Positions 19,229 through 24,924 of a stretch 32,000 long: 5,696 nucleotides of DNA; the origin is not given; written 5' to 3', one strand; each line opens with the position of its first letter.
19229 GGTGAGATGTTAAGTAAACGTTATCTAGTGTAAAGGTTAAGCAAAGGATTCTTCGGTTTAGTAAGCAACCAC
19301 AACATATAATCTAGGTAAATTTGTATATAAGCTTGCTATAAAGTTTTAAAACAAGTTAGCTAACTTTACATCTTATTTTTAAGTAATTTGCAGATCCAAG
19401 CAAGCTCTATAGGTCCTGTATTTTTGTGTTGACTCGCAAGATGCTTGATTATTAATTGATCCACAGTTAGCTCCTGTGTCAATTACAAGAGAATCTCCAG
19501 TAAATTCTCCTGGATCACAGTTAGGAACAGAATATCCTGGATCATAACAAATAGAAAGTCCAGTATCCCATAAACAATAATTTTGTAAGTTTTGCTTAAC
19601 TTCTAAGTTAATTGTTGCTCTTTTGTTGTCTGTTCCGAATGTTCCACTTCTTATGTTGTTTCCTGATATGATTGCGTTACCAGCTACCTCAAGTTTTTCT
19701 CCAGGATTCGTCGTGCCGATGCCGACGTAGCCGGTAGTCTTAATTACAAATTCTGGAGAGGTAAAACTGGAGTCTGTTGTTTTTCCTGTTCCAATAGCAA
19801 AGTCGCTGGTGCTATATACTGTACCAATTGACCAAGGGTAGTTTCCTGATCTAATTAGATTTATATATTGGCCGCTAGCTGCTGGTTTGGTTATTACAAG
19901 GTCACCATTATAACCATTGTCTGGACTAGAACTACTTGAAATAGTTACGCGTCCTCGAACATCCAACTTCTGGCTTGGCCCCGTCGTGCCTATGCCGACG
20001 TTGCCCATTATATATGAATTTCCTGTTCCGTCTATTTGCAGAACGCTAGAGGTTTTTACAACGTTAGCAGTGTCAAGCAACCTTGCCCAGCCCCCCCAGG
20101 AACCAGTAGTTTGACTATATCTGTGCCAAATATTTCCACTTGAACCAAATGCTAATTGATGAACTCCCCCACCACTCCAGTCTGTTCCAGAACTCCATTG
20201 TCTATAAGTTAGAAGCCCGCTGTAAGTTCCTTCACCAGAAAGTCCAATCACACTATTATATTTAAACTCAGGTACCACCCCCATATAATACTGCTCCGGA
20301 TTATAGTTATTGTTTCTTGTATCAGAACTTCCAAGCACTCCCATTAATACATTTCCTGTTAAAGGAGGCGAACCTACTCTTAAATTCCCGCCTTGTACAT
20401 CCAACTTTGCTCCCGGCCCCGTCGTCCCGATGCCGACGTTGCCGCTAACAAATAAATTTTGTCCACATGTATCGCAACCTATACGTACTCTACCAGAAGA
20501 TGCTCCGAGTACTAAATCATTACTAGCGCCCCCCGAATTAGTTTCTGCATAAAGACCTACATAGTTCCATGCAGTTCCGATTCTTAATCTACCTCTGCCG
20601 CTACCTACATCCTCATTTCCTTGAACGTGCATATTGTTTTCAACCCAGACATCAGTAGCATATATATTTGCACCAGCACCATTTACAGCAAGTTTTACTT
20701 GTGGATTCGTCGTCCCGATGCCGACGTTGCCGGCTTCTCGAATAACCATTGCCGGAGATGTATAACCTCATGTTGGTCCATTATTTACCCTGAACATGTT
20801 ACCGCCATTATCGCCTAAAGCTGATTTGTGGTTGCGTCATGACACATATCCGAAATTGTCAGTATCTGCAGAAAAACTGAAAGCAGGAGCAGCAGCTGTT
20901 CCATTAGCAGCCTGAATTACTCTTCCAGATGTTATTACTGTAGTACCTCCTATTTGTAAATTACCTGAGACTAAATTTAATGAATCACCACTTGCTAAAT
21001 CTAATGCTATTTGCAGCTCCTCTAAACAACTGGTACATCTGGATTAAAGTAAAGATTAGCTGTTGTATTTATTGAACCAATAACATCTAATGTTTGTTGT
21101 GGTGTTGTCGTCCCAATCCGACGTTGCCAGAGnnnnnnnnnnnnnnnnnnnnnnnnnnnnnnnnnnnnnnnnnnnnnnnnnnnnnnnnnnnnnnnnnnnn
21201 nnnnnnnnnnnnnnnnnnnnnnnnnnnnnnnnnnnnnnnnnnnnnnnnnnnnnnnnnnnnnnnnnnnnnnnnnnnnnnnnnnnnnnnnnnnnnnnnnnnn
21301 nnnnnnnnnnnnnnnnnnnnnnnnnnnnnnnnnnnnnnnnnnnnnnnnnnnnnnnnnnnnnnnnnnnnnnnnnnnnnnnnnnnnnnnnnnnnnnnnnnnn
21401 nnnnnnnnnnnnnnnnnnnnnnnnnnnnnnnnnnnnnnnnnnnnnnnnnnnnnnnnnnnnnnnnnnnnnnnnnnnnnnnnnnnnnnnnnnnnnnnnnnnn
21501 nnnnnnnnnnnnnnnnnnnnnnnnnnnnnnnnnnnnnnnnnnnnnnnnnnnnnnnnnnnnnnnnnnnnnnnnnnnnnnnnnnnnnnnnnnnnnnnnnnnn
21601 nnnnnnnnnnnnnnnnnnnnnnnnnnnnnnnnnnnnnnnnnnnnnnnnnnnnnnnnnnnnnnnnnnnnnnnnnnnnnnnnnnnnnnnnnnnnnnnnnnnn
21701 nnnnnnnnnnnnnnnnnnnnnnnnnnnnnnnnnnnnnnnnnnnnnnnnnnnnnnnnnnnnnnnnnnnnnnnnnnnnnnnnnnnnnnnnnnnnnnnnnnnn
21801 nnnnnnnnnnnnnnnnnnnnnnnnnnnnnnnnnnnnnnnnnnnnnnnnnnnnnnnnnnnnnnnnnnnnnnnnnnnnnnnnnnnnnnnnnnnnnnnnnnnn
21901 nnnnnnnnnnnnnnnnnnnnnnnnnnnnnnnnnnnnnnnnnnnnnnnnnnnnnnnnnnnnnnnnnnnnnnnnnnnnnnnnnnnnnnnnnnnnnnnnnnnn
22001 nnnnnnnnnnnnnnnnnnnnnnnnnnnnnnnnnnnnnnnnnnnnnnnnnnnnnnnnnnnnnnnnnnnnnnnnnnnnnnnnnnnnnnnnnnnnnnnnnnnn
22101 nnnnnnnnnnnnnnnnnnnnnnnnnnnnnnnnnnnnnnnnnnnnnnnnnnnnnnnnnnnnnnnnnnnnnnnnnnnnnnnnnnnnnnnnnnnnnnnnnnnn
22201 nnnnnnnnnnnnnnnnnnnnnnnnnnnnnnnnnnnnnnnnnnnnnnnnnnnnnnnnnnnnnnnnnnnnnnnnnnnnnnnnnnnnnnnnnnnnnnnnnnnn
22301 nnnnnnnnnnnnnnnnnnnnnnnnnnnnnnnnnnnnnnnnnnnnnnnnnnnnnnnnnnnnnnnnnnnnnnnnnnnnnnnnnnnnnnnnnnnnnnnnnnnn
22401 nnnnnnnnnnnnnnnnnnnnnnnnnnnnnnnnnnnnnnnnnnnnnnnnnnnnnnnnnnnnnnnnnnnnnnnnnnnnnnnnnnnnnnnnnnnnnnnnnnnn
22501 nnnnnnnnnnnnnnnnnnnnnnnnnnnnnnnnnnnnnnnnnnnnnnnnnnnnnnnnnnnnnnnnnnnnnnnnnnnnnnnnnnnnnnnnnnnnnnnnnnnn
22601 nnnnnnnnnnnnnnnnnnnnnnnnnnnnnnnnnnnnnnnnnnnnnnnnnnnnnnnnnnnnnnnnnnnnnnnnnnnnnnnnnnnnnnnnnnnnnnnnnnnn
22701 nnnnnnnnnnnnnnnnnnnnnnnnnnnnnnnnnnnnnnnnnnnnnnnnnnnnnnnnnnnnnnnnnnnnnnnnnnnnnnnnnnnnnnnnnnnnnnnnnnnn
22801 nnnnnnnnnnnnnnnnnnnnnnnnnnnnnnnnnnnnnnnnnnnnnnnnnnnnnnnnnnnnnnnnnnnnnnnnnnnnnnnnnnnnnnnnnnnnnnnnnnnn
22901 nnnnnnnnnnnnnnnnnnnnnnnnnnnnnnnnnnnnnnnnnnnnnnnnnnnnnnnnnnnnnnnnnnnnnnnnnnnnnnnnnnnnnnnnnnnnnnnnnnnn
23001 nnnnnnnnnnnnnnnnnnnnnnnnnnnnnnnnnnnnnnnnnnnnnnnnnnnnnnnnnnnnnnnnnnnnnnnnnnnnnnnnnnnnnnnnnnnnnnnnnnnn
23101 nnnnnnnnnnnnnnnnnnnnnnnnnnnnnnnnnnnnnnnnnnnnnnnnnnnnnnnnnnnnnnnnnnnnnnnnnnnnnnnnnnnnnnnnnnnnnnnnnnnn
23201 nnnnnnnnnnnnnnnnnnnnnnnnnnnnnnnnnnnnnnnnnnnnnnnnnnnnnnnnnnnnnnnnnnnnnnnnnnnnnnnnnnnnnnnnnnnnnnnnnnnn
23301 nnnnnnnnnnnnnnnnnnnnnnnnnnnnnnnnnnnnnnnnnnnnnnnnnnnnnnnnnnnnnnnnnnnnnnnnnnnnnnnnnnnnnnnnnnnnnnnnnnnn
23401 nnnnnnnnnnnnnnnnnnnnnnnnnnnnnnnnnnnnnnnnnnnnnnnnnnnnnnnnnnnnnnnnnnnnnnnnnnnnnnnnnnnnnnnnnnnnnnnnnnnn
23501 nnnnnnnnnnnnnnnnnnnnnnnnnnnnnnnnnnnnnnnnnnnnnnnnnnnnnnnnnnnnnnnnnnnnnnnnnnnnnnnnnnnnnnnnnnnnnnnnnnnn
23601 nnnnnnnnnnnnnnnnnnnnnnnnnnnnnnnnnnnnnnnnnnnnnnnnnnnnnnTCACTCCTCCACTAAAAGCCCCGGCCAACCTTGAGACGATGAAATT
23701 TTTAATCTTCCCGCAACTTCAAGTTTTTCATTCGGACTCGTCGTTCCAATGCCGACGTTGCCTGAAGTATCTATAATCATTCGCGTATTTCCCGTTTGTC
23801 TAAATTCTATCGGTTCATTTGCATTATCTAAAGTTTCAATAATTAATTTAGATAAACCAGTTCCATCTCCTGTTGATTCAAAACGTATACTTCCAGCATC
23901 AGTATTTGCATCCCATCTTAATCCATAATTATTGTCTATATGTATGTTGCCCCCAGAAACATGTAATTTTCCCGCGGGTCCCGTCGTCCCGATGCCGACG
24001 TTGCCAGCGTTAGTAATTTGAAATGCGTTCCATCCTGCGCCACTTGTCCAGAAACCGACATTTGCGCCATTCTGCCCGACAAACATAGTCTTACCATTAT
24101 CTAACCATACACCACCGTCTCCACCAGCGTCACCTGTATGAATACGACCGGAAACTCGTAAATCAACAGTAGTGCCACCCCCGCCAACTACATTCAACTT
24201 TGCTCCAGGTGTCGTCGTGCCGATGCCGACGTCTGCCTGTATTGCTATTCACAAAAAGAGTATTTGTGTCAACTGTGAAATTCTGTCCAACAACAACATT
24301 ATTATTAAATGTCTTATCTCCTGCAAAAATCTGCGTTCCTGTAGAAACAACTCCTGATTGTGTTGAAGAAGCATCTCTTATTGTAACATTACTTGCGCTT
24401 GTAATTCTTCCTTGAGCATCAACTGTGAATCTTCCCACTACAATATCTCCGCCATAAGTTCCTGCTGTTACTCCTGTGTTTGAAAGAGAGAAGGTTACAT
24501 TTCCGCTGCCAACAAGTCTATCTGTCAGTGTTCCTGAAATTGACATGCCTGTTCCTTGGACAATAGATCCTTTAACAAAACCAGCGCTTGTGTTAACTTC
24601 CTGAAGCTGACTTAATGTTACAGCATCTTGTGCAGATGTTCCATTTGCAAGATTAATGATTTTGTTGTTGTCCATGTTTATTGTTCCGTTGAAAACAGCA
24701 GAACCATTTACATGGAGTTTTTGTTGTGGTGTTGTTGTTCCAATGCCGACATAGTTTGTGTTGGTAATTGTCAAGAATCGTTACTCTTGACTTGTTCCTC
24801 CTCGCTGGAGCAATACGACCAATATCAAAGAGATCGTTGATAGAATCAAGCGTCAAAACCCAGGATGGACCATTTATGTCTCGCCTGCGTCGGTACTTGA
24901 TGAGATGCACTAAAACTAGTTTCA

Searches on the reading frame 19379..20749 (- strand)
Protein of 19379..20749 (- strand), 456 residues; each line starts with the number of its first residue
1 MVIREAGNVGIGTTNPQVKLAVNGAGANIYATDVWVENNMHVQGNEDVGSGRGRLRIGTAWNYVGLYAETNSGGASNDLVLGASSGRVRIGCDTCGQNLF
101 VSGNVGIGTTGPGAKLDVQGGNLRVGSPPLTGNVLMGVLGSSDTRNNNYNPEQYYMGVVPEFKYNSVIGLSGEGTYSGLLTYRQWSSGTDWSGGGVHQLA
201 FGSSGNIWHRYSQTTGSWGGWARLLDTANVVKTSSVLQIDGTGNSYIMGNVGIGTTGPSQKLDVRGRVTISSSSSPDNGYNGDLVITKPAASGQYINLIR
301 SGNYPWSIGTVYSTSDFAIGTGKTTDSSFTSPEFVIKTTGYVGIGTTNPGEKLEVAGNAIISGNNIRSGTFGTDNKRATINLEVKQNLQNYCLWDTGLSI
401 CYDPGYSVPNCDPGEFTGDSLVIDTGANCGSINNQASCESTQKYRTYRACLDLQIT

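Call 8: search_protein_families(library=pfam, proteins=[window:19379-20749:-], max_evalue=0.01)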
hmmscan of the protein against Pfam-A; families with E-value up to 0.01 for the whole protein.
window:19379-20749:- (456 aa): 0 families

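Call 30: search_solved_structures(query=window:19379-20749:-, max_evalue=1, show_alignments=2)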
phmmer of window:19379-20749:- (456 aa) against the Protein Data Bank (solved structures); distinct sequences matched with E-value up to 1: 0.

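Call 31: search_protein_families(library=phrogs, proteins=[window:19379-20749:-], max_evalue=0.001)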
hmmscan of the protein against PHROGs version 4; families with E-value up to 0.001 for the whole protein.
window:19379-20749:- (456 aa): 9 families
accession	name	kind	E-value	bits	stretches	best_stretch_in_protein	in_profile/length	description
phrog_5342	-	tail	1e-11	43.5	1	141-229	2554-2643/3319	tail fiber protein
phrog_28668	-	unknown function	2.4e-10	41.6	0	250-272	31-53/153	-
phrog_9942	-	tail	1.8e-09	37.2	1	249-374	655-762/1178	tail fiber protein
phrog_18345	-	tail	5.4e-09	35.9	0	3-57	438-492/956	tail fiber protein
phrog_3269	-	tail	3.3e-08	33.6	0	238-272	15-49/689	tail protein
phrog_9563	-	unknown function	1e-07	32.9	0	336-374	12-48/85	-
phrog_26019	-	unknown function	9.6e-07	27.7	0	334-383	1189-1234/1347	-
phrog_5906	-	unknown function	2.5e-06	28.6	0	8-84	42-113/197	-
phrog_13535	-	unknown function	1e-05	26.5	0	336-374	12-48/147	-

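Call 61: find_encoding_contigs(protein=window:19379-20749:-, flank=10000, max_places=4)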
Protein window:19379-20749:- (456 aa): no gene with exactly this product is on record in the collection.

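Call 65: search_protein_families(library=ncbifam, proteins=[window:19379-20749:-], max_evalue=0.01)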
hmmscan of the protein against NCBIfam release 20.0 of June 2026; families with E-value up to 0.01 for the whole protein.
window:19379-20749:- (456 aa): 0 families

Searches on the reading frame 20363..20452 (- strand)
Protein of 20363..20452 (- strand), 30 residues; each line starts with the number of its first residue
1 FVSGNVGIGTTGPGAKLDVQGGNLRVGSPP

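Call 64: search_solved_structures(query=A1, max_evalue=10, show_alignments=3)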
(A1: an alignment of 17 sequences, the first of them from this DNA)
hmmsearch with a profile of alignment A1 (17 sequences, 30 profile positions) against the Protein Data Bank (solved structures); distinct sequences matched with E-value up to 10: 6.
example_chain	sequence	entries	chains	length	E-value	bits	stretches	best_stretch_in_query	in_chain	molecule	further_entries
8ond_A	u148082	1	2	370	2e-15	59.1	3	3-25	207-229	bd2133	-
8ol4_A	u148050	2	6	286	8.8e-07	31.5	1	2-27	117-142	Cell wall surface anchor family protein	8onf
8oml_A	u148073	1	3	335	1.9e-05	27.2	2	3-24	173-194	Cell wall surface anchor family protein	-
8ojn_C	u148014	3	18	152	0.0025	20.4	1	4-21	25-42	Cell wall surface anchor family protein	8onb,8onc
8on4_A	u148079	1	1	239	0.015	18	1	3-24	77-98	Cell wall surface anchor family protein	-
3sgr_A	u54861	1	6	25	2.5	10.8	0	14-24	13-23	Tandem repeat of amyloid-related segment of alphaB-crystallin residues 90-100 mutant V91L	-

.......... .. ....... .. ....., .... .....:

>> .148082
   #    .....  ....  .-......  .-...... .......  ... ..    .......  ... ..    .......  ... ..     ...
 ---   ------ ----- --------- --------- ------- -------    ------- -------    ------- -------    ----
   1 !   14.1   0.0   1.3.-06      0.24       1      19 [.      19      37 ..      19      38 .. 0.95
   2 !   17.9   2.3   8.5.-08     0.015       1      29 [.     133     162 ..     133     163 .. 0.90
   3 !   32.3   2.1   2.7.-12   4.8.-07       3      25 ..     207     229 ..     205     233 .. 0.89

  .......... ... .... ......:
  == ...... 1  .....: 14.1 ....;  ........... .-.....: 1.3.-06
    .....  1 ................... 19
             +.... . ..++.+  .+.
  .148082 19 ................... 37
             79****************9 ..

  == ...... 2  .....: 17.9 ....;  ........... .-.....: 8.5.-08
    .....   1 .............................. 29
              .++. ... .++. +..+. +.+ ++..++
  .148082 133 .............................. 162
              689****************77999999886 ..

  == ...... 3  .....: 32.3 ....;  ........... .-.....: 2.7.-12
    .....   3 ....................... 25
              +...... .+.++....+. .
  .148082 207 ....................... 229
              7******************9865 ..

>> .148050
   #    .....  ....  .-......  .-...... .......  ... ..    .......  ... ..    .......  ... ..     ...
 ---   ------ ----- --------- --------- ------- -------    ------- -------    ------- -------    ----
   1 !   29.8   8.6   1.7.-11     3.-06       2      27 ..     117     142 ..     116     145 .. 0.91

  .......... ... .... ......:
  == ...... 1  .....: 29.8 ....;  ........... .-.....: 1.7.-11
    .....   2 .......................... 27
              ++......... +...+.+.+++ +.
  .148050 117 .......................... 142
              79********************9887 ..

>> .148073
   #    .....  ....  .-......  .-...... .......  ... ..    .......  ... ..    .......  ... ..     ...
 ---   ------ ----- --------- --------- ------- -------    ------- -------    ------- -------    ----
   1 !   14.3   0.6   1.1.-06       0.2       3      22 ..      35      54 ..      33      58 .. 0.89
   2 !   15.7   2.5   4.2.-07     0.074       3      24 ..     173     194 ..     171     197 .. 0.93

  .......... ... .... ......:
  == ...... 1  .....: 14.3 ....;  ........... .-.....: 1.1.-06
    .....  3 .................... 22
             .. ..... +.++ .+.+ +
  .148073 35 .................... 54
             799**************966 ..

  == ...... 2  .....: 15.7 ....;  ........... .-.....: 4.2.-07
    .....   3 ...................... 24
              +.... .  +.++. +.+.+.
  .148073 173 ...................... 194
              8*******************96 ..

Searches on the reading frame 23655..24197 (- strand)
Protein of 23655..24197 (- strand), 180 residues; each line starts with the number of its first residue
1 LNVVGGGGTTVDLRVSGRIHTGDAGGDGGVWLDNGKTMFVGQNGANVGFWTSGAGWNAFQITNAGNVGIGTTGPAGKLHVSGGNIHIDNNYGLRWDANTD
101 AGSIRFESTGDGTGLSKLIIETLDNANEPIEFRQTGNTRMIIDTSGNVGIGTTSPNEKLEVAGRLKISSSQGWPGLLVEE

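Call 31: search_protein_families(library=phrogs, proteins=[window:23655-24197:-], max_evalue=0.001)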
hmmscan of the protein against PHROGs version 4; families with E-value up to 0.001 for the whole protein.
window:23655-24197:- (180 aa): 5 families
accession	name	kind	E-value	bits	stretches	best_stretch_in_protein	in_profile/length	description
phrog_18345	-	tail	1.5e-10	41.1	2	126-170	234-279/956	tail fiber protein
phrog_9942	-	tail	2.1e-10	40.3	1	92-171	135-211/1178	tail fiber protein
phrog_26019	-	unknown function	2.3e-07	29.8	0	131-166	1180-1215/1347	-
phrog_3269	-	tail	1.8e-06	27.9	0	134-168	15-48/689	tail protein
phrog_28668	-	unknown function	2.6e-06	28.5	0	136-171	20-55/153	-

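Call 79: search_protein_families(library=pfam, proteins=[window:23655-24197:-], max_evalue=0.01)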
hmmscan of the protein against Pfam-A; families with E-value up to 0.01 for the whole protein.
window:23655-24197:- (180 aa): 0 families

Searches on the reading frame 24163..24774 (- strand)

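Call 79: search_protein_families(library=pfam, proteins=[window:24163-24774:-], max_evalue=0.01)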
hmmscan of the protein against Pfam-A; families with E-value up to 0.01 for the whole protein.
window:24163-24774:- (203 aa): 3 families
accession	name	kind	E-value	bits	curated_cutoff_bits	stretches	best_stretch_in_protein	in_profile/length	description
PF05662.19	YadA_stalk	-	3e-08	34.3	28.4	1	38-74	1-37/43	Coiled stalk of trimeric autotransporter adhesin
PF22442.2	Gp49_Pectate_lyase_like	-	0.0025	17.5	27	0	115-164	111-159/267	Gp49, pectin lyase-like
PF03906.20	Phage_T7_tail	-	0.0063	16.7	25.2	0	29-58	120-149/157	Phage T7 tail fibre protein, N-terminal domain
